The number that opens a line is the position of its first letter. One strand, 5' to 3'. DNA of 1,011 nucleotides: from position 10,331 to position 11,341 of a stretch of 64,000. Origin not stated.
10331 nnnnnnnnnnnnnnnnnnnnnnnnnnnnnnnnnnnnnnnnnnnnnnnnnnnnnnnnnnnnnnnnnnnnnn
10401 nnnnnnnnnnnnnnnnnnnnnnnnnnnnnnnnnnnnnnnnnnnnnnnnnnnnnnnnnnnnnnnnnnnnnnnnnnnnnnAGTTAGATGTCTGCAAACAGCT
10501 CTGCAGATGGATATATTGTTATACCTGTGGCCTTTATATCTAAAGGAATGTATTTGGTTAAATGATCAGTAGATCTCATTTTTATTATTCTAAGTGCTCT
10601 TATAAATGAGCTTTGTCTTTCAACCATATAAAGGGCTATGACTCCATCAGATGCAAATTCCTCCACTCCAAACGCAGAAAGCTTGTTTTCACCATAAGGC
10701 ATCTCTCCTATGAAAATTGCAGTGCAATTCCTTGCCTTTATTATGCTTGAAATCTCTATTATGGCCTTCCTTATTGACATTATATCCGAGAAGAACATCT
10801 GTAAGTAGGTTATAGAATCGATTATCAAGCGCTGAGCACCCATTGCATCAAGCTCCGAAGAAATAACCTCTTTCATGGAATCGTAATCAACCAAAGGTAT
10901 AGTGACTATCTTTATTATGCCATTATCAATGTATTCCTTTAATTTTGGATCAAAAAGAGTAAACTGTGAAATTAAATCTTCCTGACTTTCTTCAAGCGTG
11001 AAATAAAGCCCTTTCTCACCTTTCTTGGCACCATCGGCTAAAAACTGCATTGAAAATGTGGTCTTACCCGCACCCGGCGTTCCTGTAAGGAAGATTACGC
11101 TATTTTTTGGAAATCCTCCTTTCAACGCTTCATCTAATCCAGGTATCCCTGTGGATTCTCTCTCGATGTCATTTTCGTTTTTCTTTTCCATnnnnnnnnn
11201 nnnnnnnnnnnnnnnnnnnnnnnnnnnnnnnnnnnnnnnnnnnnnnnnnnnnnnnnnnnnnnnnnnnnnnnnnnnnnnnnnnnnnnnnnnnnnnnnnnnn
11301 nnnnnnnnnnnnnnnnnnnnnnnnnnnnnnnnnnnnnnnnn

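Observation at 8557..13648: Compact five-gene minus-strand operon coupling a CPFC membrane glycoprotein, a disordered wHTH protein and a KaiC-like ATPase directly to rfcS-rfcL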

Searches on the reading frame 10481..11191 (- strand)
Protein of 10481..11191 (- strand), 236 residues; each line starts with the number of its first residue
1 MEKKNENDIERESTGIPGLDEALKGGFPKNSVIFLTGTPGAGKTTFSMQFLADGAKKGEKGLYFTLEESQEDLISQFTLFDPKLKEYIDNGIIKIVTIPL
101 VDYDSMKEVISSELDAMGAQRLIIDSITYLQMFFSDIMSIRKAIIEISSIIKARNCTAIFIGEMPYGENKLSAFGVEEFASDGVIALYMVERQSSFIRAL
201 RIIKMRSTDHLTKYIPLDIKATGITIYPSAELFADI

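Call 3: search_protein_families(library=pfam, proteins=[window:10481-11191:-], max_evalue=0.01)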
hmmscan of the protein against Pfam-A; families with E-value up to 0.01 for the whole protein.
window:10481-11191:- (236 aa): 12 families
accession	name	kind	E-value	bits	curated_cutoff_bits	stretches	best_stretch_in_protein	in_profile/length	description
PF06745.19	ATPase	-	5.1e-59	199.9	26.6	1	13-230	2-230/231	KaiC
PF03796.21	DnaB_C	-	6.3e-07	29.5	27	1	14-78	4-68/255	DnaB-like helicase C terminal domain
PF00154.27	RecA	-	7e-07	29.4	27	1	3-71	24-93/262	recA bacterial DNA recombination protein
PF13481.12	AAA_25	-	5.3e-06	26.6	27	1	11-73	14-87/195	AAA domain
PF13173.12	AAA_14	-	8.1e-05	23.1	27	1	30-136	2-80/129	AAA domain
PF20720.3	nSTAND3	-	0.00023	21.3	27.2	1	29-64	16-51/155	Novel STAND NTPase 3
PF07088.17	GvpD_P-loop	-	0.0003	21.2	24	1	33-201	13-187/189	GvpD gas vesicle protein, P-loop domain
PF13479.12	AAA_24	-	0.0017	18.7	27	1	30-136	2-82/195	AAA domain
PF13238.12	AAA_18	-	0.0029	18.5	29.4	1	33-50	1-18/128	AAA domain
PF24883.2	NPHP3_N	-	0.0041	17.8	24.8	1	29-72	21-64/164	Nephrocystin 3, N-terminal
PF01637.24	ATPase_2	-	0.007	16.6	33.2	0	29-95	19-85/225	ATPase domain predominantly from Archaea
PF13401.12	AAA_22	-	0.0081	16.9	27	0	31-142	6-99/130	AAA domain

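Call 4: search_protein_families(library=ncbifam, proteins=[window:10481-11191:-], max_evalue=0.01)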
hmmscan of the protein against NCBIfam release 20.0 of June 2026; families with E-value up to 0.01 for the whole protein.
window:10481-11191:- (236 aa): 28 families (the best 25 are shown)
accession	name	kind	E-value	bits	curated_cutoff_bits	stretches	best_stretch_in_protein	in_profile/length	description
NF006799.0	PRK09302.1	equivalog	9.8e-46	156.4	408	1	3-228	4-240/515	circadian clock protein KaiC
TIGR03880.1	KaiC_arch_3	hypoth_equivalog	2.4e-45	154.8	249.45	1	15-233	1-224/224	KaiC domain-containing protein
TIGR03877.1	thermo_KaiC_1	hypoth_equivalog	8.5e-39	133.5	307.25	2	9-96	1-88/238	KaiC domain-containing protein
TIGR03881.1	KaiC_arch_4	hypoth_equivalog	1.8e-32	112.9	247.8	1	10-224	1-226/231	KaiC domain-containing protein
TIGR02655.1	circ_KaiC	equivalog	4.4e-27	94.9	546.25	1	13-229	4-231/484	circadian clock protein KaiC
NF004723.0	PRK06067.1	subfamily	1.9e-14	53.8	194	1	6-228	10-237/243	flagellar accessory protein FlaH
TIGR00416.1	sms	equivalog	5e-13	48.6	403.05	1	6-206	70-260/454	DNA repair protein RadA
TIGR03878.1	thermo_KaiC_2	hypoth_equivalog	8e-12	45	232.2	1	25-189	31-200/259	KaiC domain-containing protein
NF052589.1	ArlH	equivalog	2.5e-10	40.5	215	1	18-228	8-225/229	archaellum protein ArlH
NF004629.0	PRK05973.1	equivalog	8.5e-09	34.8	156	1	29-89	63-123/237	DNA helicase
TIGR00665.1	DnaB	equivalog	1.1e-07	31.1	385.25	1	5-78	171-244/435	replicative DNA helicase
TIGR03600.1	phage_DnaB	exception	2.9e-07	29.8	498.65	1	13-76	178-241/421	phage replicative helicase, DnaB family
TIGR02012.1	tigrfam_recA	equivalog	1.2e-06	28.1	325.3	1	2-64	26-89/321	recombinase RecA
NF006306.0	PRK08506.1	equivalog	4.1e-06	25.7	596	1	2-76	165-238/472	replicative DNA helicase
NF006861.0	PRK09361.1-1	equivalog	6.7e-06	25.8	278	1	13-128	6-123/235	DNA repair and recombination protein RadB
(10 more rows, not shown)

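Call 5: search_solved_structures(query=window:10481-11191:-, max_evalue=0.001)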
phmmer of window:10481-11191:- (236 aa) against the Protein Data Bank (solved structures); distinct sequences matched with E-value up to 0.001: 52.
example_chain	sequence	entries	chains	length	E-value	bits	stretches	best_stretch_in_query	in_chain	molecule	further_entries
8zn5_B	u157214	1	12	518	1e-54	188.8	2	8-230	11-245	KaiC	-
8zn6_F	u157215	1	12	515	1.1e-47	165.8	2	5-230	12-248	KaiC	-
8zn7_D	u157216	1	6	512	4.3e-46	160.5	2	7-230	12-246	KaiC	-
5jwq_A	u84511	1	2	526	4.9e-45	157.1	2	7-230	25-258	Circadian clock protein kinase KaiC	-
8jon_A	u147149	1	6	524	1e-44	156.1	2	7-230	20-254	Circadian clock oscillator protein KaiC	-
7dy1_A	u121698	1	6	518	2.4e-44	154.8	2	7-230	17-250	Circadian clock protein kinase KaiC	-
4o0m_A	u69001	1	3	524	2.4e-44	154.8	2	7-230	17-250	Circadian clock protein kinase KaiC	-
8fwi_A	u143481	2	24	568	8e-44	153.1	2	10-231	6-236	Circadian clock protein KaiC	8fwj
8db3_A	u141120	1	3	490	5e-43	150.5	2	11-231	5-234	Circadian clock protein KaiC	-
8dba_A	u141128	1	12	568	8.6e-43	149.7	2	10-231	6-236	Circadian clock protein KaiC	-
3s1a_A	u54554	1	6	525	1.3e-42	149.2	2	9-230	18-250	Circadian clock protein kinase kaiC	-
9ofh_A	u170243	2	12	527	1.3e-42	149.2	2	9-230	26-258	Circadian clock oscillator protein KaiC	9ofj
7x1z_A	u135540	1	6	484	1.5e-42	149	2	10-230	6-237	Circadian clock oscillator protein KaiC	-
7s65_A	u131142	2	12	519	4.7e-42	147.3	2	9-230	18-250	Circadian clock protein kinase KaiC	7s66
7dyi_A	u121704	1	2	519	5.6e-42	147.1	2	9-230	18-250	Circadian clock protein kinase KaiC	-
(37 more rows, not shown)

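Call 7: find_homologous_proteins(query=window:10481-11191:-, max_evalue=1e-10)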
Query window:10481-11191:- (236 aa): 84 proteins with E <= 1e-10 among 869 candidates.
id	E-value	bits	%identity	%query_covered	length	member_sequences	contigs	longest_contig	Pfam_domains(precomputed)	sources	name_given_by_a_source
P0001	2.7e-139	480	94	100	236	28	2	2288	PF06745.20,PF03796.22,PF23442.2,PF00154.28,PF13481.13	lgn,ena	-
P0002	4.9e-134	463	89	100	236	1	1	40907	PF06745.20,PF07088.17,PF03796.22,PF23442.2,PF00154.28,PF13481.13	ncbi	-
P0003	6.3e-134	462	88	100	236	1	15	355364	PF06745.20,PF07088.17,PF03796.22,PF23442.2,PF00154.28,PF13481.13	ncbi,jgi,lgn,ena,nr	ncbi:MAG: hypothetical protein M1322_03610 [Candidatus Parvarchaeota archaeon]|jgi:KaiC/GvpD/RAD55 f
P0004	8.4e-130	449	87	100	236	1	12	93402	PF06745.20,PF03796.22,PF23442.2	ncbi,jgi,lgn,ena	jgi:KaiC/GvpD/RAD55 family RecA-like ATPase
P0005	6.8e-129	446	85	100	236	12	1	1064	PF06745.20,PF07088.17,PF03796.22,PF23442.2,PF00154.28,PF13481.13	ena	-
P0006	5.1e-128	443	84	100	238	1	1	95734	PF06745.20,PF07088.17,PF03796.22,PF23442.2,PF00154.28,PF13481.13,PF20720.4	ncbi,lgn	-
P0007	2.9e-127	441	83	100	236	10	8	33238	PF06745.20,PF07088.17,PF03796.22,PF23442.2,PF13481.13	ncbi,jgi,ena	jgi:KaiC/GvpD/RAD55 family RecA-like ATPase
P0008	1.4e-126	438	84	100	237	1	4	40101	PF06745.20,PF07088.17,PF03796.22,PF23442.2,PF00154.28,PF13481.13,PF20720.4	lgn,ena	-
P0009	2.7e-126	437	83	100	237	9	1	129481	PF06745.20,PF07088.17,PF03796.22,PF23442.2,PF00154.28,PF13481.13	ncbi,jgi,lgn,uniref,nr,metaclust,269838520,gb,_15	ncbi:MAG: putative circadian clock protein, KaiC [Candidatus Parvarchaeum acidiphilum ARMAN-4]|unire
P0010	2.3e-125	434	83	100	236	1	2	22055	PF06745.20,PF07088.17,PF23442.2,PF00154.28,PF13481.13,PF20720.4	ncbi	-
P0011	4.1e-122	424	81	100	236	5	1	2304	PF06745.20,PF07088.17,PF13479.13,PF03796.22,PF23442.2,PF00154.28,PF13481.13,PF20720.4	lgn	-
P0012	4.3e-95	336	63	97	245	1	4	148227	PF06745.20,PF07088.17,PF03796.22,PF23442.2,PF13481.13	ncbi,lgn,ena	-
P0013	5.1e-94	332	63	97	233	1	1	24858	PF06745.20,PF13479.13,PF03796.22,PF23442.2,PF13481.13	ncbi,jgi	-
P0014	6.2e-94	332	64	98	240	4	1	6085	PF06745.20,PF03796.22,PF23442.2,PF13481.13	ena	-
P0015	7.0e-94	332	62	97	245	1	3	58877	PF06745.20,PF23442.2,PF13481.13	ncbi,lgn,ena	-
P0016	1.4e-93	331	61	97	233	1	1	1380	PF06745.20,PF03796.22,PF23442.2,PF13481.13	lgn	-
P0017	2.2e-93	330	63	97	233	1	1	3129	PF06745.20,PF13479.13,PF03796.22,PF23442.2,PF13481.13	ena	-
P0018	2.4e-93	330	63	97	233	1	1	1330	PF06745.20,PF13479.13,PF03796.22,PF23442.2,PF13481.13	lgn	-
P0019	5.9e-93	329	61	99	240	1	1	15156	PF06745.20,PF07088.17,PF03796.22,PF23442.2,PF00154.28,PF13481.13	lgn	-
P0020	7.2e-93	328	61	100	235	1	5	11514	PF06745.20,PF07088.17,PF23442.2,PF13481.13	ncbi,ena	-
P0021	1.5e-92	327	62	97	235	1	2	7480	PF06745.20,PF03796.22,PF23442.2,PF00154.28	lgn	-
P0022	2.0e-92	327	62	97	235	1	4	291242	PF06745.20,PF03796.22,PF23442.2,PF00154.28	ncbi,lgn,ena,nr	ncbi:MAG: hypothetical protein M1441_02645 [Candidatus Parvarchaeota archaeon]|nr:hypothetical prote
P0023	2.3e-92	327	62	97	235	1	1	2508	PF06745.20,PF03796.22,PF23442.2,PF00154.28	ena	-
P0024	3.7e-92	326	61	97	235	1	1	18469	PF06745.20,PF03796.22,PF23442.2,PF00154.28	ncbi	-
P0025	6.9e-92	325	61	97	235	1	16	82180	PF06745.20,PF03796.22,PF23442.2,PF00154.28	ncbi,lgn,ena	-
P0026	9.1e-92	325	61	97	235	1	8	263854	PF06745.20,PF03796.22,PF23442.2,PF00154.28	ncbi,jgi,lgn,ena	jgi:circadian clock protein KaiC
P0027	1.0e-91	324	62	96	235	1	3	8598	PF06745.20,PF07088.17,PF03796.22,PF23442.2,PF13481.13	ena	-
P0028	1.0e-91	324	60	97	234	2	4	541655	PF06745.20,PF23442.2,PF13481.13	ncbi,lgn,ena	-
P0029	4.7e-90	319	63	96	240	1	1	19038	PF06745.20,PF03796.22,PF23442.2,PF13481.13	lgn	-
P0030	1.2e-89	318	61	97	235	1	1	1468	PF06745.20,PF03796.22,PF23442.2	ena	-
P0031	8.8e-89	315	59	97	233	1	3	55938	PF06745.20,PF07088.17,PF03796.22,PF23442.2,PF13481.13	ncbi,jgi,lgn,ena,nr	ncbi:MAG: gas vesicle protein GvpD [Nanoarchaeota archaeon]|nr:gas vesicle protein GvpD [Nanoarchaeo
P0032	9.5e-89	315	60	100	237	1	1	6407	PF06745.20,PF03796.22,PF23442.2,PF00154.28,PF13481.13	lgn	-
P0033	1.9e-88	314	60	100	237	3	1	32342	PF06745.20,PF23442.2,PF00154.28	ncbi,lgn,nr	ncbi:hypothetical protein M1293_01280 [Candidatus Parvarchaeota archaeon]|nr:hypothetical protein [C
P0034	2.1e-88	314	59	99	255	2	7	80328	PF06745.20,PF03796.22,PF23442.2,PF13481.13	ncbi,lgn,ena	-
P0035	2.6e-88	313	59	99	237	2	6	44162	PF06745.20,PF07088.17,PF03796.22,PF23442.2,PF13481.13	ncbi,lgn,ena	-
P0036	2.7e-88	313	59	96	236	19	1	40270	PF06745.20,PF03796.22,PF13481.13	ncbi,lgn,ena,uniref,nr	ncbi:hypothetical protein IHE50_01530 [Candidatus Parvarchaeota archaeon]|uniref:KaiC domain-contain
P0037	3.9e-88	313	60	98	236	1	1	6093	PF06745.20,PF03796.22,PF23442.2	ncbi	-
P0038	6.2e-88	312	57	98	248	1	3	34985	PF06745.20,PF03796.22,PF23442.2,PF13481.13,PF20720.4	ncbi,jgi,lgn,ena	jgi:KaiC/GvpD/RAD55 family RecA-like ATPase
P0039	1.0e-87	311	61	98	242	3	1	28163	PF06745.20,PF03796.22,PF23442.2,PF13481.13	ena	-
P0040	1.7e-86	307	56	98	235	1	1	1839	PF06745.20,PF03796.22,PF23442.2,PF20720.4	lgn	-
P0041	6.8e-86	305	58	96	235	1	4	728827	PF06745.20,PF03796.22,PF23442.2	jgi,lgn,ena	jgi:KaiC/GvpD/RAD55 family RecA-like ATPase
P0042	8.7e-86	305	59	95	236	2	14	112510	PF06745.20,PF13479.13,PF03796.22,PF23442.2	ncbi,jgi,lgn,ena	jgi:KaiC/GvpD/RAD55 family RecA-like ATPase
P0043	2.3e-84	300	60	95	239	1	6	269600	PF06745.20,PF03796.22,PF23442.2,PF00154.28,PF20720.4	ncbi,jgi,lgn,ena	jgi:KaiC/GvpD/RAD55 family RecA-like ATPase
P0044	1.6e-83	298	56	98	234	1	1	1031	PF06745.20,PF13481.13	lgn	-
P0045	3.3e-67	244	50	97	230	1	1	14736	PF06745.20,PF23442.2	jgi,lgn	jgi:KaiC/GvpD/RAD55 family RecA-like ATPase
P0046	3.9e-63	231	62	74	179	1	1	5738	PF06745.20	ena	-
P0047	1.4e-59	219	47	96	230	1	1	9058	PF06745.20,PF23442.2,PF13481.13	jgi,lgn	jgi:KaiC/GvpD/RAD55 family RecA-like ATPase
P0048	1.7e-54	203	45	95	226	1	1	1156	PF06745.20,PF03796.22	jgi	-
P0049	6.5e-50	188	40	96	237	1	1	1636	PF06745.20,PF03796.22,PF13481.13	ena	-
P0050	6.0e-42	162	38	96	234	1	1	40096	PF06745.20,PF13481.13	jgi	jgi:KaiC/GvpD/RAD55 family RecA-like ATPase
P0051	1.1e-40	158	38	92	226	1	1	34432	PF06745.20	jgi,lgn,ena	-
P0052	2.4e-39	153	36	94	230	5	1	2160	PF06745.20,PF03796.22,PF23442.2,PF13481.13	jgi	-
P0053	1.6e-38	151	40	97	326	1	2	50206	PF06745.20,PF13481.13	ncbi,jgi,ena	-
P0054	2.6e-37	147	36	94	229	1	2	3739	PF06745.20,PF00154.28,PF13481.13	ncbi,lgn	-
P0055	1.3e-33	135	38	92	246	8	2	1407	PF06745.20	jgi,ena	jgi:KaiC/GvpD/RAD55 family RecA-like ATPase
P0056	1.3e-32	131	35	90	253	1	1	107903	PF06745.20,PF23442.2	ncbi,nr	ncbi:AAA family ATPase [Candidatus Micrarchaeota archaeon]|nr:AAA family ATPase [Candidatus Micrarch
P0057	1.5e-32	131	36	93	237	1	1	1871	PF06745.20,PF13481.13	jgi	jgi:KaiC/GvpD/RAD55 family RecA-like ATPase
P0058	2.0e-32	131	38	89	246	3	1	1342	PF06745.20,PF00154.28,PF13481.13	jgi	jgi:KaiC/GvpD/RAD55 family RecA-like ATPase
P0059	2.2e-29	121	35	92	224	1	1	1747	PF06745.20,PF03796.22,PF05729.19,PF23442.2,PF13481.13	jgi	jgi:circadian clock protein KaiC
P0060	2.5e-29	121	36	95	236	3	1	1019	PF06745.20,PF23442.2,PF13481.13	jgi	-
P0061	4.7e-29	120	35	97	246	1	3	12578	PF06745.20,PF07088.17,PF13481.13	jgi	jgi:KaiC/GvpD/RAD55 family RecA-like ATPase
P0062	6.3e-29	119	34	93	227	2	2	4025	PF06745.20,PF03796.22,PF05729.19,PF23442.2,PF13481.13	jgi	-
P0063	2.4e-27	114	33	92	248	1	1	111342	PF06745.20,PF13481.13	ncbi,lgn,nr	ncbi:AAA family ATPase [Candidatus Micrarchaeota archaeon]|nr:AAA family ATPase [Candidatus Micrarch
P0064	4.4e-26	110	33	95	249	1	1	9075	PF06745.20,PF13481.13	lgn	-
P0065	5.2e-25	106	37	93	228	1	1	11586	PF06745.20,PF23442.2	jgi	jgi:circadian clock protein KaiC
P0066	5.5e-25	106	34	85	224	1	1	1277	PF06745.20,PF13481.13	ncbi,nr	ncbi:MAG: ATPase domain-containing protein, partial [Candidatus Micrarchaeota archaeon]|nr:ATPase do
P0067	6.4e-25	106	31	94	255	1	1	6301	PF06745.20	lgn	-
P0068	1.4e-24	105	33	94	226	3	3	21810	PF06745.20,PF23442.2,PF13481.13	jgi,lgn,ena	-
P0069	2.4e-24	104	33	94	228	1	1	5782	PF06745.20,PF23442.2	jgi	jgi:circadian clock protein KaiC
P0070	2.8e-24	104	33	94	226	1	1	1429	PF06745.20,PF23442.2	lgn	-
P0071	7.6e-24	103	34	93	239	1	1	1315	PF06745.20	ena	-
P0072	8.9e-24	102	35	94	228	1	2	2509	PF06745.20,PF23442.2,PF13481.13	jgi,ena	-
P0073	4.6e-23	100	33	94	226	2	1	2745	PF06745.20,PF23442.2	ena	-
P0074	6.9e-23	99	35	93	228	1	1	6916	PF06745.20,PF23442.2,PF13481.13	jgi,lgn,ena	-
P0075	1.4e-22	98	33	94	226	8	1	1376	PF06745.20,PF23442.2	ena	-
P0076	4.5e-22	97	35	94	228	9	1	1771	PF06745.20,PF23442.2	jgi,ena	-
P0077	4.9e-21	93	28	92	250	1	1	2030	PF06745.20,PF23442.2,PF13481.13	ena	-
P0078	1.1e-18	86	29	96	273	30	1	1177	PF06745.20,PF03796.22,PF13481.13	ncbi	-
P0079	4.0e-18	84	28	94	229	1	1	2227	PF06745.20,PF23442.2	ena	-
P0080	6.6e-18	83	27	95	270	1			PF06745.20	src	-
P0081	6.0e-17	80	31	93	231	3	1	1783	PF06745.20,PF13481.13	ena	-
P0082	7.5e-16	76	33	86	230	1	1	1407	PF06745.20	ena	-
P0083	1.6e-15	75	28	86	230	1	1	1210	PF06745.20,PF14417.13,PF00154.28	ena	-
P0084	8.7e-14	70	35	64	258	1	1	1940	PF06745.20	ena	-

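Call 10: find_related_loci(query=A1, collection=genome_contigs, flank=7000)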
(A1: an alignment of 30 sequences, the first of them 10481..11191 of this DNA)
Query A1 (236 aa) in genome_contigs; peptide patterns used: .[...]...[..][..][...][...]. (x = any residue, [..] = any of these).
600 stretches matched a pattern (row limit reached: there are more); 530 encode a relative of the query (tblastn E <= 1e-3); the best 80 are kept; 80 distinct loci.
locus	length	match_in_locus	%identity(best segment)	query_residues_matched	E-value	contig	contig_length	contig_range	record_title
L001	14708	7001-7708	83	1-236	3e-135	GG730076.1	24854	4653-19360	MAG: Candidatus Parvarchaeum acidiphilum ARMAN-4 genomic scaffold Scf_ARM4contig_4769, whole genome shotgun sequence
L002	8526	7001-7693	63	7-236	5e-102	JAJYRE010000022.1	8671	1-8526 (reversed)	MAG: Nanoarchaeota archaeon isolate DS4.bin97 NODE_10705_length_8671_cov_2.521536, whole genome shotgun sequence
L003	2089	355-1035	39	7-233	2e-53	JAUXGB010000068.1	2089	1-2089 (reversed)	MAG: Candidatus Altiarchaeota archaeon isolate CSMAG_2918 CSMAG_2918_k117_3415529_length_2089_cov_8.0000, whole genome s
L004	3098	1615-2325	37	1-236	2e-47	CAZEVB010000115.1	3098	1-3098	MAG TPA_asm: uncultured archaeon isolate SRP178699_co2_64 genome assembly, contig: NODE_45485_length_3098_cov_8.697338,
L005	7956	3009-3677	39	11-233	7e-42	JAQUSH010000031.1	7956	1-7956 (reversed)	MAG: Candidatus Aenigmatarchaeota archaeon isolate STD1_92 NODE_29096_length_7956_cov_2.594073_Sandtown_D1, whole genome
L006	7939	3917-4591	37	9-229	4e-41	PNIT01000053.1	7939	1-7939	MAG: Aciduliprofundum sp. isolate ARK-15 NODE_1000_length_7939_cov_87.5627, whole genome shotgun sequence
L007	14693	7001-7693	38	8-232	2e-40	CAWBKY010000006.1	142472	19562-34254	MAG: Methanomassiliicoccaceae archaeon isolate MFD02979.bin.2.97 genome assembly, contig: contig_59481, whole genome sho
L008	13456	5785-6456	38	14-228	2e-40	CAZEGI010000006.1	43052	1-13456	MAG TPA_asm: uncultured archaeon isolate SRP098346_co1_96 genome assembly, contig: NODE_470_length_43052_cov_41.670465,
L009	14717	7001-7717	36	1-233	8e-40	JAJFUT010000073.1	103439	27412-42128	MAG: Methanobacteriota archaeon isolate bin.505 k141_1342980, whole genome shotgun sequence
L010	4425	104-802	36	14-228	5e-39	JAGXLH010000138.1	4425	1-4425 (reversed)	MAG: Thermoplasmatota archaeon isolate GSL_GSL3510_11 NODE_4282_length_4425_cov_11.0721, whole genome shotgun sequence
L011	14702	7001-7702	33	9-235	3e-39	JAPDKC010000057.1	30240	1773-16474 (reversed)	MAG: archaeon isolate S5B6_HD70 c_000000000466, whole genome shotgun sequence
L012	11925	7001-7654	36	9-226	8e-38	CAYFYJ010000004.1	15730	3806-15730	MAG TPA_asm: uncultured archaeon isolate ERP108616_co1_428 genome assembly, contig: k119_1255863, whole genome shotgun s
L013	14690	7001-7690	31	7-233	5e-38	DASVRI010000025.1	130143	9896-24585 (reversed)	MAG TPA_asm: Abditibacteriaceae bacterium isolate SMAG_U3232 k141_228741, whole genome shotgun sequence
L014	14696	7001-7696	34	8-233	5e-38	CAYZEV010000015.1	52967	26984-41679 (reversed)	MAG TPA_asm: uncultured Methanomassiliicoccaceae archaeon isolate SRP302447_co1_125 genome assembly, contig: NODE_1910_l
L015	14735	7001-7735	36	9-235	2e-37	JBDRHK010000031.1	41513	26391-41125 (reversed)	MAG: Candidatus Iainarchaeum archaeon isolate MEGAHIT-group-1.513 k141_1042502, whole genome shotgun sequence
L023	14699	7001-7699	35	7-233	1e-35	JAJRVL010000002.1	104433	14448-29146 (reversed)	MAG: archaeon isolate Dive96_bin10.390 k141_947515, whole genome shotgun sequence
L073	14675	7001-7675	32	9-230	2e-31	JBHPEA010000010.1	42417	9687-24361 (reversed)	Nanoarchaeota archaeon isolate SAG AM-311-D13 NODE_10_length_42417_cov_31.122586, whole genome shotgun sequence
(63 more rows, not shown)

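Call 12: find_encoding_contigs(protein=P0041, flank=6000, max_places=2)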
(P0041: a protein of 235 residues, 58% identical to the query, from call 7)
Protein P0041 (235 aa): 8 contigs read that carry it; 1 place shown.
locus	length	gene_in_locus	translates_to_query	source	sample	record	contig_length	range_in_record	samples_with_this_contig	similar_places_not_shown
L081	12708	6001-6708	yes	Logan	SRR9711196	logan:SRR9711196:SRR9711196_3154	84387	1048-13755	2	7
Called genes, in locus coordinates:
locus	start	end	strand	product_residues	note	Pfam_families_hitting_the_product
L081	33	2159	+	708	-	-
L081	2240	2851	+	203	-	-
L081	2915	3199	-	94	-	PF04434:SWIM (weak)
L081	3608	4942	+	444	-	PF06053:DUF929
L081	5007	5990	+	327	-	-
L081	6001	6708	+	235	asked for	PF03796:DnaB_C (weak), PF06745:ATPase, PF23442:DUF7125 (weak)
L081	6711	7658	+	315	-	PF03215:Rad17 (weak), PF05496:RuvB_N, PF00004:AAA, PF13173:AAA_14 (weak), PF13177:DNA_pol3_delta2, PF08542:Rep_fac_C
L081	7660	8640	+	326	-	PF00004:AAA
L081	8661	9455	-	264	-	PF25133:TYW2_N_2, PF02005:TRM, PF02475:TRM5-TYW2_MTfase, PF03602:Cons_hypoth95, PF05175:MTS, PF01189:Methyltr_RsmB-F, PF06325:PrmA, PF13847:Methyltransf_31, +3 more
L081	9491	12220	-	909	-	PF00133:tRNA-synt_1, PF01406:tRNA-synt_1e (faint), PF09334:tRNA-synt_1g, PF13603:tRNA-synt_1_2, PF09334:tRNA-synt_1g (weak), PF08264:Anticodon_1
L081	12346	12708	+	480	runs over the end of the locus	PF00587:tRNA-synt_2b, PF03129:HGTP_anticodon, PF09180:ProRS-C_1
